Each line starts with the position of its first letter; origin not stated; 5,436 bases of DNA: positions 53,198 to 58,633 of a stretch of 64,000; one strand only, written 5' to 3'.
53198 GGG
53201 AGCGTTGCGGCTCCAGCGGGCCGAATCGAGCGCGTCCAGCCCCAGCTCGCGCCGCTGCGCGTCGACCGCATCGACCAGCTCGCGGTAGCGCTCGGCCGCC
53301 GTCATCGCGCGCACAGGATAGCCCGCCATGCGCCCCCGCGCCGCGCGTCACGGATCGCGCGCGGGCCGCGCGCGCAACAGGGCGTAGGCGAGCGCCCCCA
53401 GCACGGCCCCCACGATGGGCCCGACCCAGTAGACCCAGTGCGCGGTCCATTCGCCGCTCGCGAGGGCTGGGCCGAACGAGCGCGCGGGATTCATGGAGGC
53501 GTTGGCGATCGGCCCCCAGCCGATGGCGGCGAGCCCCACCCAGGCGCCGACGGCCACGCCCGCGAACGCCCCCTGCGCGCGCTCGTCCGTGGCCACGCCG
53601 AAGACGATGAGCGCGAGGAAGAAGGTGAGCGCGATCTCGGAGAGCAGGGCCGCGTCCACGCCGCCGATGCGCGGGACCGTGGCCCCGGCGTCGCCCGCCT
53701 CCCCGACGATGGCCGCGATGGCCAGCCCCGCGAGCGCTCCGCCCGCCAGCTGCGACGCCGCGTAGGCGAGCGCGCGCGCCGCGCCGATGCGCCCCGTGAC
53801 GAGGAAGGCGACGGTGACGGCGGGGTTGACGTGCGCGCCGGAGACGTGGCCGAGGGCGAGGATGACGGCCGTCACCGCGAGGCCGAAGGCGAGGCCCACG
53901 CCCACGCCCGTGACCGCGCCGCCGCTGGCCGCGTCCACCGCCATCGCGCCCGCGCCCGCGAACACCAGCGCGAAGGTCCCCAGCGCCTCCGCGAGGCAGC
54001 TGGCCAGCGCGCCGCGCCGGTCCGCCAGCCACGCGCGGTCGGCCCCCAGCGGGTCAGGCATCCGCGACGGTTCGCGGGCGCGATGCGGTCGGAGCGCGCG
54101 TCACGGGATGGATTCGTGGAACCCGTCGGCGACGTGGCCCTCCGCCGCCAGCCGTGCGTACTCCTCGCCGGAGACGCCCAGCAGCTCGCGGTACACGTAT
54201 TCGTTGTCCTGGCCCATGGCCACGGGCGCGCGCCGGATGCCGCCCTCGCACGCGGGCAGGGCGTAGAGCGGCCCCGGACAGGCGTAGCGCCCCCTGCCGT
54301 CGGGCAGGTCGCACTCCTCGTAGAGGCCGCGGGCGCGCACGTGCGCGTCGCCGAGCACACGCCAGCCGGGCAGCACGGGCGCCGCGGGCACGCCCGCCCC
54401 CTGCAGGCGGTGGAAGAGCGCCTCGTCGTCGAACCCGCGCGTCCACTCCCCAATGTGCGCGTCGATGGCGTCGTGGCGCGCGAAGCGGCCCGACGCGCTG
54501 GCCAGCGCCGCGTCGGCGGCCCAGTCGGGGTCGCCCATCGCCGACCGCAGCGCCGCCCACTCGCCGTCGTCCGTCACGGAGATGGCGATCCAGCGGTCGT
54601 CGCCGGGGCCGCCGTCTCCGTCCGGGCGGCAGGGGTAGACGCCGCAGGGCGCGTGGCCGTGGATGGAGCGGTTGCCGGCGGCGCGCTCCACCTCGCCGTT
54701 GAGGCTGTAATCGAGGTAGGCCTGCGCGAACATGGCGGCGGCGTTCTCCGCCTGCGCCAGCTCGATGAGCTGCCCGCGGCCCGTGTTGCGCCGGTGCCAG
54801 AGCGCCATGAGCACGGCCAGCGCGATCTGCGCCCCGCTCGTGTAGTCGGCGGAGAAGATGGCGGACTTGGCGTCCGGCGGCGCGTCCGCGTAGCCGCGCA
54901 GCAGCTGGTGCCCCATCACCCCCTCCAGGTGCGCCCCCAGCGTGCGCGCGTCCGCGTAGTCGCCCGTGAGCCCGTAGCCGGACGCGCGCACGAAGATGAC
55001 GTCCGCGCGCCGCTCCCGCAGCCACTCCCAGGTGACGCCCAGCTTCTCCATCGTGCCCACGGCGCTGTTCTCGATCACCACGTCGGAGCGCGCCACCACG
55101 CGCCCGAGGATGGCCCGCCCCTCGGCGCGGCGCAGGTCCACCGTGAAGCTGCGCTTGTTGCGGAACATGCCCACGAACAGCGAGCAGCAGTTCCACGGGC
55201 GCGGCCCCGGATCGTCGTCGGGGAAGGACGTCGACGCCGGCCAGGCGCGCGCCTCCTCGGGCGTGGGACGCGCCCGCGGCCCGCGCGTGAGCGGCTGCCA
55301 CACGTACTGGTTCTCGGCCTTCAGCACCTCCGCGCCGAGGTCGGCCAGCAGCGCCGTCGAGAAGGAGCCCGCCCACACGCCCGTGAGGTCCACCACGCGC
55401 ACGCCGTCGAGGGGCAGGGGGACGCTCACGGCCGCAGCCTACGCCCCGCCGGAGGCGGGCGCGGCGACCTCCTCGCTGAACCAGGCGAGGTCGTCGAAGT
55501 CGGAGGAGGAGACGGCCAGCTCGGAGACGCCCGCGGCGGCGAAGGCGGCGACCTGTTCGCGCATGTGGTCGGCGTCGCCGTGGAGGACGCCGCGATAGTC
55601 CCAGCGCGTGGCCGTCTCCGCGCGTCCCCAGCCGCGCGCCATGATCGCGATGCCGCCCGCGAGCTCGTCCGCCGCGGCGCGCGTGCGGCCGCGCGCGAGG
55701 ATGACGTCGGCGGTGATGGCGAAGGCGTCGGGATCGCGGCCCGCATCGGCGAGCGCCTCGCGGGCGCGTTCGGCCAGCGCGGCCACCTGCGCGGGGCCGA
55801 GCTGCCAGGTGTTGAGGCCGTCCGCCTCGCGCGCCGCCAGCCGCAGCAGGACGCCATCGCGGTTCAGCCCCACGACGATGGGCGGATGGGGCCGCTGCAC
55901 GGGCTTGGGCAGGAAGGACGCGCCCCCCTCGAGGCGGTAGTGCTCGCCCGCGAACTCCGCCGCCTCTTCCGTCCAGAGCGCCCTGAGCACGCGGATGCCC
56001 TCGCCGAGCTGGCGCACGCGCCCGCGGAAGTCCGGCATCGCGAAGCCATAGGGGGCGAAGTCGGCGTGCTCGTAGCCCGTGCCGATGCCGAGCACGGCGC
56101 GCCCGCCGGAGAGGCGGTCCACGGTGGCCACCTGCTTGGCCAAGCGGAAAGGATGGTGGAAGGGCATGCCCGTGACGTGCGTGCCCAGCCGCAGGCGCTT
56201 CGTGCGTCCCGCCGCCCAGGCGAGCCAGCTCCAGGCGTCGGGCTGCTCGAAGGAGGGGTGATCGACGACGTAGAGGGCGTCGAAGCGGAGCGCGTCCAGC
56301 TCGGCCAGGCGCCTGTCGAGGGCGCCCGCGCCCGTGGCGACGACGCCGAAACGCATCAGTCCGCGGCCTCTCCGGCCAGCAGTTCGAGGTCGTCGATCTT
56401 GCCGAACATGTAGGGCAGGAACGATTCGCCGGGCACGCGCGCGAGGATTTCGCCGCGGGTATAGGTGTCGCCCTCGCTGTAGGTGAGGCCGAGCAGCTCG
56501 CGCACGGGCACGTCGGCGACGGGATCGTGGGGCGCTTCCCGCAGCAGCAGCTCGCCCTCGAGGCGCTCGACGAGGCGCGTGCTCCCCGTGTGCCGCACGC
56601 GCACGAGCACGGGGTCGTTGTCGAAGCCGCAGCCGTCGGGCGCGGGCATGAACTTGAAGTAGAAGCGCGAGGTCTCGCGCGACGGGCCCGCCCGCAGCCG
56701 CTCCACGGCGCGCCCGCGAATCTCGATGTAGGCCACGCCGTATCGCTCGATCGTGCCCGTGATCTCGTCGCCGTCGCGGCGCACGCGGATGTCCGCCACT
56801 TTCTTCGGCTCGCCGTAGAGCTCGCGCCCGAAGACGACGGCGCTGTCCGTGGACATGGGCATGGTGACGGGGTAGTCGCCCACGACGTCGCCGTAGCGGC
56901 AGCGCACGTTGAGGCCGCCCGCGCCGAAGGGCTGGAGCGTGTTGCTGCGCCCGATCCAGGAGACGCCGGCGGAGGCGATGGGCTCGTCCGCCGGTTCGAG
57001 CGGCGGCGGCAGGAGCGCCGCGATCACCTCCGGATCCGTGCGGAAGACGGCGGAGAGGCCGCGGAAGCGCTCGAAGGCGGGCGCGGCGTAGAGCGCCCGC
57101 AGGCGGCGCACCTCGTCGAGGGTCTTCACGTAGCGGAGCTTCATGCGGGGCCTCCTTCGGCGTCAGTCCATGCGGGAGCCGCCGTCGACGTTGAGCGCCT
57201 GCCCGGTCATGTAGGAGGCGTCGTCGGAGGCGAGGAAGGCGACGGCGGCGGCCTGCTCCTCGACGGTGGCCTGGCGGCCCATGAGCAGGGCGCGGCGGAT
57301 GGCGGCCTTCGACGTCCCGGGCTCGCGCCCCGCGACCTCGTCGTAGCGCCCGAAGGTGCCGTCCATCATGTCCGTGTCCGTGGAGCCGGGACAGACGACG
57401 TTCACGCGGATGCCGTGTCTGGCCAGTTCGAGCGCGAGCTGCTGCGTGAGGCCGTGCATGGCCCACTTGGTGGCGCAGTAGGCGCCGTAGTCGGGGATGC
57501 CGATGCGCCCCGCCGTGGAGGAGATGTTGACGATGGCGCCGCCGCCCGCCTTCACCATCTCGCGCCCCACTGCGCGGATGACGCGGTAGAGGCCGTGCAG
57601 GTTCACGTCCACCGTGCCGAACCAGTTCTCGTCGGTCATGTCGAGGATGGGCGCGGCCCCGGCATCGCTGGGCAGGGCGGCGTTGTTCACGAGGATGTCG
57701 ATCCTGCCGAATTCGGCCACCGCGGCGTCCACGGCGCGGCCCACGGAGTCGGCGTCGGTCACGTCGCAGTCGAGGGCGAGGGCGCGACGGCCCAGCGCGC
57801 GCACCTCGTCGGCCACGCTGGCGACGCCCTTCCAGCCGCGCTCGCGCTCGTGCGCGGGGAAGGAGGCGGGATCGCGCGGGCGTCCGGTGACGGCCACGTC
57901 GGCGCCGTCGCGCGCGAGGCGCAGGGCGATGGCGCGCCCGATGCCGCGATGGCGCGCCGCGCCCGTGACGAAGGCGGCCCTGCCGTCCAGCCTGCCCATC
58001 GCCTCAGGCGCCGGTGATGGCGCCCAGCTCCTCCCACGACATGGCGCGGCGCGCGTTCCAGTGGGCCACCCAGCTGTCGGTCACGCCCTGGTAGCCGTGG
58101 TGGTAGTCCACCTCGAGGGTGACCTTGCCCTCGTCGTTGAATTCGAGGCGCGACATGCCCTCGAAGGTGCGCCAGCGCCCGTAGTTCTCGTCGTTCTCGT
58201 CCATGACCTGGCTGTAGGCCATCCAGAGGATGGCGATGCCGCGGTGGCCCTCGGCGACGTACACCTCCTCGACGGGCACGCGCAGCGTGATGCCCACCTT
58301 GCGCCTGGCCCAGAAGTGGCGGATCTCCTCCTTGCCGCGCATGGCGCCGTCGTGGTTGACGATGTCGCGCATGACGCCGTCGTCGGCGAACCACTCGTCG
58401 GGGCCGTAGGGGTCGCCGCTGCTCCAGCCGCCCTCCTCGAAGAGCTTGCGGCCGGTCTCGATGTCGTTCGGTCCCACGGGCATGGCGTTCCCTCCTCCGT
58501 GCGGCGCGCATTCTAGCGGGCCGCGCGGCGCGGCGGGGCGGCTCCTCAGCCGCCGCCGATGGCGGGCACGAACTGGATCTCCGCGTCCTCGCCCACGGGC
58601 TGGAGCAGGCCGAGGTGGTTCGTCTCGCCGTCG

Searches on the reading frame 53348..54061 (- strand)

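Call 58: search_protein_families(library=pfam, proteins=[window:53348-54061:-], max_evalue=0.00001)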
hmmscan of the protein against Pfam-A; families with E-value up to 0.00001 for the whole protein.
window:53348-54061:- (237 aa): 1 family
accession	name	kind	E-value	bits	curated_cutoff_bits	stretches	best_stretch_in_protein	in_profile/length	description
PF00230.25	MIP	-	3.4e-51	174.6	25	1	19-226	8-222/222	Major intrinsic protein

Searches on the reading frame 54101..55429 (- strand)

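Call 58: search_protein_families(library=pfam, proteins=[window:54101-55429:-], max_evalue=0.00001)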
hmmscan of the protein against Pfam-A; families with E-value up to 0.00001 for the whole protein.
window:54101-55429:- (442 aa): 1 family
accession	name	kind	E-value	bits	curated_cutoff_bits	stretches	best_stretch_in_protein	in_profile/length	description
PF02515.22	CoA_transf_3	-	2.7e-78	264.1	23.3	1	7-409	1-366/366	CoA-transferase family III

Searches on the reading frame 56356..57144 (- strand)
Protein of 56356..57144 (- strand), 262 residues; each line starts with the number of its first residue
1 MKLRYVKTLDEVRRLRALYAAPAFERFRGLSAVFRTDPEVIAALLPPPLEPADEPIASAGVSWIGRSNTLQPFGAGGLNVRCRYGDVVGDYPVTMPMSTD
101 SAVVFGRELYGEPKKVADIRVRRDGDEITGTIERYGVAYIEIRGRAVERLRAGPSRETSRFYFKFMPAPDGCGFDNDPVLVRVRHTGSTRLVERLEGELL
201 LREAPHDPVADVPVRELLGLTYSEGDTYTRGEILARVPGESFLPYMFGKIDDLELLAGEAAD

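Call 58: search_protein_families(library=pfam, proteins=[window:56356-57144:-], max_evalue=0.00001)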
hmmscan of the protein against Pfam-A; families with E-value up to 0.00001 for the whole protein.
window:56356-57144:- (262 aa): 1 family
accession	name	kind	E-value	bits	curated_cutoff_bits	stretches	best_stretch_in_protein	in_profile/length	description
PF06314.16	ADC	-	9.7e-44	150.1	29.8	1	23-234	18-234/238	Acetoacetate decarboxylase (ADC)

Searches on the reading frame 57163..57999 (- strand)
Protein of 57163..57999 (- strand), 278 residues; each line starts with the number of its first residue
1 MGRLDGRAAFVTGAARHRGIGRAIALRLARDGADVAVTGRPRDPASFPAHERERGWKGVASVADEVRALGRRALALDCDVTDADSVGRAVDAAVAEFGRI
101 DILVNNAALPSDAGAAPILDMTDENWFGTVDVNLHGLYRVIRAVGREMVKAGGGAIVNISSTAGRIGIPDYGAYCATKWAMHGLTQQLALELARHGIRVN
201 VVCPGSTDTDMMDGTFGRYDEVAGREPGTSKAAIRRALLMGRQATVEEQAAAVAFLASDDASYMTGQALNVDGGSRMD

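Call 58: search_protein_families(library=pfam, proteins=[window:57163-57999:-], max_evalue=0.00001)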
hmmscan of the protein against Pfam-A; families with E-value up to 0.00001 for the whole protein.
window:57163-57999:- (278 aa): 4 families
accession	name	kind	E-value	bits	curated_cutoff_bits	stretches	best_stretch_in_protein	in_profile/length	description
PF13561.12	adh_short_C2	-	6.6e-64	216.2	27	1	13-274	1-234/236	Enoyl-(Acyl carrier protein) reductase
PF00106.31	adh_short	-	4.8e-56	189.8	26.6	1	8-213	2-188/195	short chain dehydrogenase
PF08659.16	KR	-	7e-12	46.1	22.6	1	11-188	5-163/180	KR domain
PF23441.1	SDR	-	4.5e-06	26.7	27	1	159-274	145-254/258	SDR-like rossmann domain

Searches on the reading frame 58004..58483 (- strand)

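Call 58: search_protein_families(library=pfam, proteins=[window:58004-58483:-], max_evalue=0.00001)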
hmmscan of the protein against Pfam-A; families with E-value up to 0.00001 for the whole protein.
window:58004-58483:- (159 aa): 1 family
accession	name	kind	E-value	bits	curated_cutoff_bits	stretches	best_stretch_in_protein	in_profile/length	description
PF12680.13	SnoaL_2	-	3.5e-09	37.6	27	1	15-122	5-100/102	SnoaL-like domain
